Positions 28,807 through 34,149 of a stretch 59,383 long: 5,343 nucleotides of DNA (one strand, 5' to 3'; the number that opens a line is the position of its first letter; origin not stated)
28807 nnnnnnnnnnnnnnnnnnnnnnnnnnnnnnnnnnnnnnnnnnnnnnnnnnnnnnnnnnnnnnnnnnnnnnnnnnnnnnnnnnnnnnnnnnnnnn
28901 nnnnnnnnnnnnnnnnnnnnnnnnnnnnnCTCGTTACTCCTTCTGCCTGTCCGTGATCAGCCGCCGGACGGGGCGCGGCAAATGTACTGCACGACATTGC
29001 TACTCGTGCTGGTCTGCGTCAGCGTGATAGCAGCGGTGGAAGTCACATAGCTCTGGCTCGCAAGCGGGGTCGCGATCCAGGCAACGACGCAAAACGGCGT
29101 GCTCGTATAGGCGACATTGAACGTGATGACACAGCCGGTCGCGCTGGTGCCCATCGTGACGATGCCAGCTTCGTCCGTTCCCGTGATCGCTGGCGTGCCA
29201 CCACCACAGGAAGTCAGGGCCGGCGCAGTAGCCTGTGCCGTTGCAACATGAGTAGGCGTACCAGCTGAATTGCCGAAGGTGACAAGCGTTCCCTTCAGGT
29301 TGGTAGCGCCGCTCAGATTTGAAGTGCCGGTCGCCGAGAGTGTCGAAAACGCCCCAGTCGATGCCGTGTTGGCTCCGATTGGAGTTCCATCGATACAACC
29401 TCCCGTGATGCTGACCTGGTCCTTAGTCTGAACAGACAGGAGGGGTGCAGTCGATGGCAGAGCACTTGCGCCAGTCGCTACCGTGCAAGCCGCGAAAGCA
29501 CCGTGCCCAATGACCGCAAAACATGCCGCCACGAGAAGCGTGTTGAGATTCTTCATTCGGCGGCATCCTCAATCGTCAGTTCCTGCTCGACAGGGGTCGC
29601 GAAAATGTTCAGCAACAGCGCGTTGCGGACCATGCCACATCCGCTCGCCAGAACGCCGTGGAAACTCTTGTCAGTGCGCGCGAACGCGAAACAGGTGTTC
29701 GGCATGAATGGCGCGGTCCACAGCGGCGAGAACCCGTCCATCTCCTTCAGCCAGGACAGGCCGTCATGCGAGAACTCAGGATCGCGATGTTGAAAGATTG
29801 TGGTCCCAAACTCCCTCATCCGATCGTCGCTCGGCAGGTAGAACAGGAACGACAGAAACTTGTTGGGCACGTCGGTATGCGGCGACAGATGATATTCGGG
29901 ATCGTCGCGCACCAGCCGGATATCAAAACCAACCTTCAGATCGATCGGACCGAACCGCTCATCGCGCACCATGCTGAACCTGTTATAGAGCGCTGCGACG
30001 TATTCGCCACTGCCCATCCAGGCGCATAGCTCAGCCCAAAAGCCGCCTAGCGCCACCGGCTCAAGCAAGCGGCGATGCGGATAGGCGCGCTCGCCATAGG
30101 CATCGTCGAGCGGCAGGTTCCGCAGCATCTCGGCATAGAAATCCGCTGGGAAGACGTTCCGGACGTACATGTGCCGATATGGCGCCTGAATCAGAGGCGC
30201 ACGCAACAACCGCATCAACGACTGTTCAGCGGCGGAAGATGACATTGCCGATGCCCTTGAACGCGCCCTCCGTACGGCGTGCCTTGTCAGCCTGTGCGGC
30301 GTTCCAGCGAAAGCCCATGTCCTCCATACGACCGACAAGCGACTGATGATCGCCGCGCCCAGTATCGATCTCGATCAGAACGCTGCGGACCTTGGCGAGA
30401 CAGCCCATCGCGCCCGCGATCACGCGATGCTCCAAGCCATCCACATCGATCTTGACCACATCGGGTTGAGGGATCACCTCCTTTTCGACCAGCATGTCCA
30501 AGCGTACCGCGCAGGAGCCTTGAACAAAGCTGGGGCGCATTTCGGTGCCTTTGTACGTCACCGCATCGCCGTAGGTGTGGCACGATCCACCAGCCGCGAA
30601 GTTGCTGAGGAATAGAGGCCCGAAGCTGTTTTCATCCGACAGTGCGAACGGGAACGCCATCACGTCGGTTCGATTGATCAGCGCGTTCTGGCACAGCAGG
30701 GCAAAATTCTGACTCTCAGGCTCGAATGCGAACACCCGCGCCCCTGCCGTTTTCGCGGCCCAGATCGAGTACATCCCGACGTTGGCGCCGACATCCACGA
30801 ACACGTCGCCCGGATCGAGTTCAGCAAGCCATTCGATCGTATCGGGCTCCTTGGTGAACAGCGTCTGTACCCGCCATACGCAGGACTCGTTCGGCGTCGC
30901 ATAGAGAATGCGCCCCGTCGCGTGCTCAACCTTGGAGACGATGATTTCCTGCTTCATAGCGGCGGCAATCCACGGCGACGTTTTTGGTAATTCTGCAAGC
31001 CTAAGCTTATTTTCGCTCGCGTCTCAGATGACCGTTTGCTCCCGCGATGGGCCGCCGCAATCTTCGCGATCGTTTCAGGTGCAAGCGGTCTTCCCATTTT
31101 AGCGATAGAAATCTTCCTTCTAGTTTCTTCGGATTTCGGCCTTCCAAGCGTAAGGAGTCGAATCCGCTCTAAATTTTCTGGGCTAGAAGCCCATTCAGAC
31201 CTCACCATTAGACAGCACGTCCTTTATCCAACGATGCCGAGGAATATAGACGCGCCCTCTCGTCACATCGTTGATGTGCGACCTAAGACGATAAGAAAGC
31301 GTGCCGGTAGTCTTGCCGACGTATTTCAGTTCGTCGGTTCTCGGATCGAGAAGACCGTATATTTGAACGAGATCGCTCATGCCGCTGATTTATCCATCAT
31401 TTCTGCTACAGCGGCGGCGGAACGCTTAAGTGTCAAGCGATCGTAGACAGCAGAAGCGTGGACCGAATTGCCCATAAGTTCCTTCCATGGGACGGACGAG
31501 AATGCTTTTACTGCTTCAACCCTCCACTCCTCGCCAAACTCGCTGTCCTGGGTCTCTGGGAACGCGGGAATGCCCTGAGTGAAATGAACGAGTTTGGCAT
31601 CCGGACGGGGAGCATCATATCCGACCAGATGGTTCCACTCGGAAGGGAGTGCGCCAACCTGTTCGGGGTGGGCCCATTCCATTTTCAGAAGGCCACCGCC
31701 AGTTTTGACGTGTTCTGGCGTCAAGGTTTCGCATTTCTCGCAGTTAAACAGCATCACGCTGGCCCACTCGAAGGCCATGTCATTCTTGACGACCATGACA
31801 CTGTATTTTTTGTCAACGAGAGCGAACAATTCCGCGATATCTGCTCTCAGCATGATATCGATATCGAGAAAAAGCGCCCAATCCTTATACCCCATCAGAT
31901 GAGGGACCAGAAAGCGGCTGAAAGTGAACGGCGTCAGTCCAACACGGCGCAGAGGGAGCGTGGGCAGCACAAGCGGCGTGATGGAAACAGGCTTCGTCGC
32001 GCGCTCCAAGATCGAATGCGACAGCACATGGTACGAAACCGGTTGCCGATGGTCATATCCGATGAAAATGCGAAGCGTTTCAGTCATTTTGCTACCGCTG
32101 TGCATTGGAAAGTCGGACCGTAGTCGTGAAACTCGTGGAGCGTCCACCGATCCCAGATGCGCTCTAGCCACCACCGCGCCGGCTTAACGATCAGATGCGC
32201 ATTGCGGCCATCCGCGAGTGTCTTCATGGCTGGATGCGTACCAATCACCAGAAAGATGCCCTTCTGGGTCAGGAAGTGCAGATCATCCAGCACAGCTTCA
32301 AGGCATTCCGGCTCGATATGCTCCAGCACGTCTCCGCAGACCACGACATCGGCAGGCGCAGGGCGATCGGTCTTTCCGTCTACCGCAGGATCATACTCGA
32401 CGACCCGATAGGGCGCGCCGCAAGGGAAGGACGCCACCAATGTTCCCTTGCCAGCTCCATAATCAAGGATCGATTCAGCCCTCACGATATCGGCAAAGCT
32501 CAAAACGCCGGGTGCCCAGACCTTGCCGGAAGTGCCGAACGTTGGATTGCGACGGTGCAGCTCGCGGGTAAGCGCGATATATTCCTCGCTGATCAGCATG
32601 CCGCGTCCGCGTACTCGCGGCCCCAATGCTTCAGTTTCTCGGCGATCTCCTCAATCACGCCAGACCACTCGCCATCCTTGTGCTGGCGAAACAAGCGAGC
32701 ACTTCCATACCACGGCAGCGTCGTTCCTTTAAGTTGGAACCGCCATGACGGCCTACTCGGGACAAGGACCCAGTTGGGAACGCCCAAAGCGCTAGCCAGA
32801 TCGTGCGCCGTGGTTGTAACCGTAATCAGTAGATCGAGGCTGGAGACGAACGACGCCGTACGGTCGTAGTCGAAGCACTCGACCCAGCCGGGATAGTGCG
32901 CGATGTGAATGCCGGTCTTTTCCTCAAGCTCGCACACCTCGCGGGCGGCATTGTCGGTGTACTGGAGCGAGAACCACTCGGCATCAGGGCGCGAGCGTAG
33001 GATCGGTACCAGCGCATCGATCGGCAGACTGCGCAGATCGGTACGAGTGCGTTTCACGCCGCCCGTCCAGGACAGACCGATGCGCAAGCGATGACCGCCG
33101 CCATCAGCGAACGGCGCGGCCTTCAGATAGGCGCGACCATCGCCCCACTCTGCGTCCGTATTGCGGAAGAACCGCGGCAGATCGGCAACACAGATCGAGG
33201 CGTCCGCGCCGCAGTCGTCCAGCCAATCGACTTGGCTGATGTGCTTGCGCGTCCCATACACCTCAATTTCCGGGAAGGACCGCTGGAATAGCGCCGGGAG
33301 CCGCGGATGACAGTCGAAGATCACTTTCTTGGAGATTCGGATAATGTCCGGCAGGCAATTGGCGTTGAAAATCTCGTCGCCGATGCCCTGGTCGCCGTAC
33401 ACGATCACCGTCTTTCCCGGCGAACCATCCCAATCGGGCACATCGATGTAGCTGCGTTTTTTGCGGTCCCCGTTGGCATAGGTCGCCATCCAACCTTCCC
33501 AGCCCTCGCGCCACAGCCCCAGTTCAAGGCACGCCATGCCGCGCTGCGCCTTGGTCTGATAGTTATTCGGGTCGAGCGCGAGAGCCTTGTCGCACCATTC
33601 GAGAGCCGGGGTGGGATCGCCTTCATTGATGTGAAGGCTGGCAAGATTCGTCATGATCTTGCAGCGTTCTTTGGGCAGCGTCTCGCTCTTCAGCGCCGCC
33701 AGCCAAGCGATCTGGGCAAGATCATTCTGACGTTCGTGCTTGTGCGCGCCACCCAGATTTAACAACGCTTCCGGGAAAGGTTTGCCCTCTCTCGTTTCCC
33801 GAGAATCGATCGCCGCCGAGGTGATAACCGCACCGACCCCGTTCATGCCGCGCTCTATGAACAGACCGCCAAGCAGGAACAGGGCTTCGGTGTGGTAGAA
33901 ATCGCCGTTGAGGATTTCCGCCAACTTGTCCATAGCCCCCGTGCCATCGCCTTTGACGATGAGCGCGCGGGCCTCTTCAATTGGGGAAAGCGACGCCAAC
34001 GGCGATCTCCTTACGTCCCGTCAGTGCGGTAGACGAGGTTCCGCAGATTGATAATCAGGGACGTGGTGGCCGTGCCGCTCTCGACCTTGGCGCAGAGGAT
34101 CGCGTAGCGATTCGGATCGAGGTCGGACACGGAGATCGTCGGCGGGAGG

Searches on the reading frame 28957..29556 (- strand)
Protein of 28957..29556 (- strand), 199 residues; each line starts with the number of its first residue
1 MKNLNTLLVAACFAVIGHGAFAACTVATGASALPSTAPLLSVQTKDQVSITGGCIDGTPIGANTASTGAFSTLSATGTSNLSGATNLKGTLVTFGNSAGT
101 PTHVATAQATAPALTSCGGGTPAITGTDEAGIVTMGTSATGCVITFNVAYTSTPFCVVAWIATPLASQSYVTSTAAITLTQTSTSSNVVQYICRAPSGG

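Call 6: search_protein_families(library=pfam, proteins=[window:28957-29556:-], max_evalue=0.01)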
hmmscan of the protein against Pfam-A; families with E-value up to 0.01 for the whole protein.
window:28957-29556:- (199 aa): 0 families

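Call 7: search_protein_families(library=phrogs, proteins=[window:28957-29556:-], max_evalue=0.01)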
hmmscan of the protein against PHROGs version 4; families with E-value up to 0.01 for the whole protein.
window:28957-29556:- (199 aa): 0 families

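Call 58: search_protein_representatives(protein=window:28957-29556:-)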
Query: 199 residues. Proteins with E-value up to 0.001 (for the whole library): 1348; up to 1e-10: 338; up to 1e-30: 50. The best 150 are listed.
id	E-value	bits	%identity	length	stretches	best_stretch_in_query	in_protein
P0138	7.9e-111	384.3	96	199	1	1-199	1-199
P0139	8.2e-52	192.0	82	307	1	79-199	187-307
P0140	4.9e-50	186.2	79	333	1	78-199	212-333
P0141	9.7e-43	162.5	68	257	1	61-199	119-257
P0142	1.7e-42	161.6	72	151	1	86-199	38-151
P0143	7.6e-41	156.3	61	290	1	58-199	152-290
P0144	2.3e-40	154.7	69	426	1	54-199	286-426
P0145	2.7e-40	154.5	65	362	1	56-199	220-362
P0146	5.4e-40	153.5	65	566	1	63-194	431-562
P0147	5.6e-40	153.4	70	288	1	65-199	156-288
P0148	7.0e-40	153.1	65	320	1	53-199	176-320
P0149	4.3e-39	150.6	63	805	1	61-199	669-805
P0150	6.2e-39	150.0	63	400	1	65-199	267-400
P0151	1.1e-38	149.2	67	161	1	69-199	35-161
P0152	1.5e-38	148.8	62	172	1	50-199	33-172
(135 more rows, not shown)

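Call 62: find_related_loci(query=A3, collection=genome_contigs, flank=8000)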
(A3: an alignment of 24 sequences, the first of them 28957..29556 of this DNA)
Query A3 (199 aa) in genome_contigs; peptide patterns used: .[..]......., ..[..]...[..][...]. (x = any residue, [..] = any of these).
70 stretches matched a pattern; 1 encode a relative of the query (tblastn E <= 1e-3); 1 distinct loci.
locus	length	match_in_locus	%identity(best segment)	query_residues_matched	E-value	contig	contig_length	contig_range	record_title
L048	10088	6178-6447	55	103-194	4e-22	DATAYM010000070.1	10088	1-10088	MAG TPA_asm: Caulobacteraceae bacterium isolate SMAG_U5679 k141_2102518, whole genome shotgun sequence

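Call 63: find_related_loci(query=A3, collection=viral_contigs, flank=6000)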
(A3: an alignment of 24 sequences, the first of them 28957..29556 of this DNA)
Query A3 (199 aa) in viral_contigs; peptide patterns used: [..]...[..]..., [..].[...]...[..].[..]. (x = any residue, [..] = any of these).
72 stretches matched a pattern; 45 encode a relative of the query (tblastn E <= 1e-3); 45 distinct loci.
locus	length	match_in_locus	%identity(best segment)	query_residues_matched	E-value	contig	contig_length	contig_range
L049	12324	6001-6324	69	92-199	3e-43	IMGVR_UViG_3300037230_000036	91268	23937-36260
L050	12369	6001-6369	69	77-199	3e-42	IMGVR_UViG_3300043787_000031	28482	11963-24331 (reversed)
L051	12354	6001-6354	66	82-199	2e-41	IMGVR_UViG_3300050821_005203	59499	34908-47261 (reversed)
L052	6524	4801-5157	64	73-199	5e-41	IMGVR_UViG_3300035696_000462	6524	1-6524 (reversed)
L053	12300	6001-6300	69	99-199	6e-38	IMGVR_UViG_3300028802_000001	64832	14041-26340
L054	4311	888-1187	69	99-199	2e-37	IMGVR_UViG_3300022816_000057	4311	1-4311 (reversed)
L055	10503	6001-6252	81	110-193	7e-37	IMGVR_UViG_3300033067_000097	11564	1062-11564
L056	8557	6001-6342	62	81-195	2e-36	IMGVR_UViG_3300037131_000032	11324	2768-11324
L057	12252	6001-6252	80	110-193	1e-36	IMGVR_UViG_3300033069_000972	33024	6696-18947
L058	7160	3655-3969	63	94-199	1e-36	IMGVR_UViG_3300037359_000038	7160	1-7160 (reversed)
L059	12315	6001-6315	63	94-199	1e-36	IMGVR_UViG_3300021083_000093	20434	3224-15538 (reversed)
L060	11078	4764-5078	63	94-199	1e-36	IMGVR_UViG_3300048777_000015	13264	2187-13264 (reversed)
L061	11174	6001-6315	63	94-199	1e-36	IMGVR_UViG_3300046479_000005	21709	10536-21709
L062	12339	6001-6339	63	86-199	4e-35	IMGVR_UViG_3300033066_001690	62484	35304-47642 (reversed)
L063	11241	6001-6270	76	110-199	8e-35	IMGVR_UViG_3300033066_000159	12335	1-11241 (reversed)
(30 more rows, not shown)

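Call 96: search_solved_structures(query=A3, max_evalue=1)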
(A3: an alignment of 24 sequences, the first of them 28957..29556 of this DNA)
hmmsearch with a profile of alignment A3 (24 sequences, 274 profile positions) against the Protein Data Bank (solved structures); distinct sequences matched with E-value up to 1: 0.

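Call 100: search_dna_similar(query=window:28957-29556:-, collection=phages, mode=protein, max_evalue=0.001, max_rows=30)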
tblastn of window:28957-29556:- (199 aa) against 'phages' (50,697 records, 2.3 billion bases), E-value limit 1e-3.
Records with a match: 1; places in all: 1; records where one place covers at least 80% of the query: 0.
Best place of each record, by identity: 60-80% 1.
By first word of the organism name: Roseobacter 1.
By host as written in the record: Rhodobacteraceae bacterium FZCC0023 1.
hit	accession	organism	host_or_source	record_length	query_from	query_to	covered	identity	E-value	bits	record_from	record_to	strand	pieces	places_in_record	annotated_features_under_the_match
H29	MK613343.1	Roseobacter phage CRP-1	Rhodobacteraceae bacterium FZCC0023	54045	48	92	23%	63.3%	4e-6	52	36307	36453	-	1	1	putative tail fiber protein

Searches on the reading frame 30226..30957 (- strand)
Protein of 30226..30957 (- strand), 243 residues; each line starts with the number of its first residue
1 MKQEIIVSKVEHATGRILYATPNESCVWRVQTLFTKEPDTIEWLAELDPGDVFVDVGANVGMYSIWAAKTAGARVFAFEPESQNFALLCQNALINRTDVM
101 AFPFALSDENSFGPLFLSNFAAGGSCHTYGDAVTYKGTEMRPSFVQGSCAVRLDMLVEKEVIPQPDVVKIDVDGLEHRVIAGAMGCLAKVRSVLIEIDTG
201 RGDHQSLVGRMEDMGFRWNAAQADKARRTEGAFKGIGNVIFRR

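Call 10: search_protein_families(library=phrogs, proteins=[window:30226-30957:-], max_evalue=0.01)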
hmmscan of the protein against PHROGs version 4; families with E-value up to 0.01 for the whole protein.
window:30226-30957:- (243 aa): 2 families
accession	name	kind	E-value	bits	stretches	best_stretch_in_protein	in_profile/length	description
phrog_8156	-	other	9.9e-23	81.6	1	46-220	47-213/244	methyltransferase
phrog_28597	-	unknown function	0.00083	19.6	1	51-96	45-89/233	-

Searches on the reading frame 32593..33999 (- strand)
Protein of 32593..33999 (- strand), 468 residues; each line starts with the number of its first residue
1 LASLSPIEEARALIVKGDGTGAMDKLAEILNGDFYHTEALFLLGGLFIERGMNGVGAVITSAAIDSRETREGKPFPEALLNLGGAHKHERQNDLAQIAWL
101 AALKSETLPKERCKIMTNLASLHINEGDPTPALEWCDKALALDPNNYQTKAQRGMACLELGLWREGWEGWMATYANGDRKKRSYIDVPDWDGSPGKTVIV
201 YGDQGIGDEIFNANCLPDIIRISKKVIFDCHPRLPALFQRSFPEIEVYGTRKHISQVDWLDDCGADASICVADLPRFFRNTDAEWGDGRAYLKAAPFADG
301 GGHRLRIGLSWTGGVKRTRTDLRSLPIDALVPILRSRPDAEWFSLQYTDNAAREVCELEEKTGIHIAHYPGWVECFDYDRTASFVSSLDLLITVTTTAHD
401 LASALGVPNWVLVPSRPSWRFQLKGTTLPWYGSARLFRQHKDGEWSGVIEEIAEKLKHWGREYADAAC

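Call 10: search_protein_families(library=phrogs, proteins=[window:32593-33999:-], max_evalue=0.01)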
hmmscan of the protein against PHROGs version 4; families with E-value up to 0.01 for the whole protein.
window:32593-33999:- (468 aa): 1 family
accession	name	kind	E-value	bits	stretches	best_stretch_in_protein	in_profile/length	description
phrog_36377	-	unknown function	4.5e-10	39.6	2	198-254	320-376/628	-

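Call 73: search_protein_families(library=pfam, proteins=[window:32593-33999:-], max_evalue=0.01)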
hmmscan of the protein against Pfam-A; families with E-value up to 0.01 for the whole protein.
window:32593-33999:- (468 aa): 4 families
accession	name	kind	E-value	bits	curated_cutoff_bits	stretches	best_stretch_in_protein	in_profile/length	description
PF07719.23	TPR_2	-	8.1e-07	29.1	27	1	115-146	3-34/34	Tetratricopeptide repeat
PF00515.34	TPR_1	-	2.4e-06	27.5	27.8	1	116-146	4-34/34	Tetratricopeptide repeat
PF13181.12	TPR_8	-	0.00016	22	25.7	1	115-146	3-34/34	Tetratricopeptide repeat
PF13428.12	TPR_14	-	0.0087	17.1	23.5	0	119-148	7-36/44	Tetratricopeptide repeat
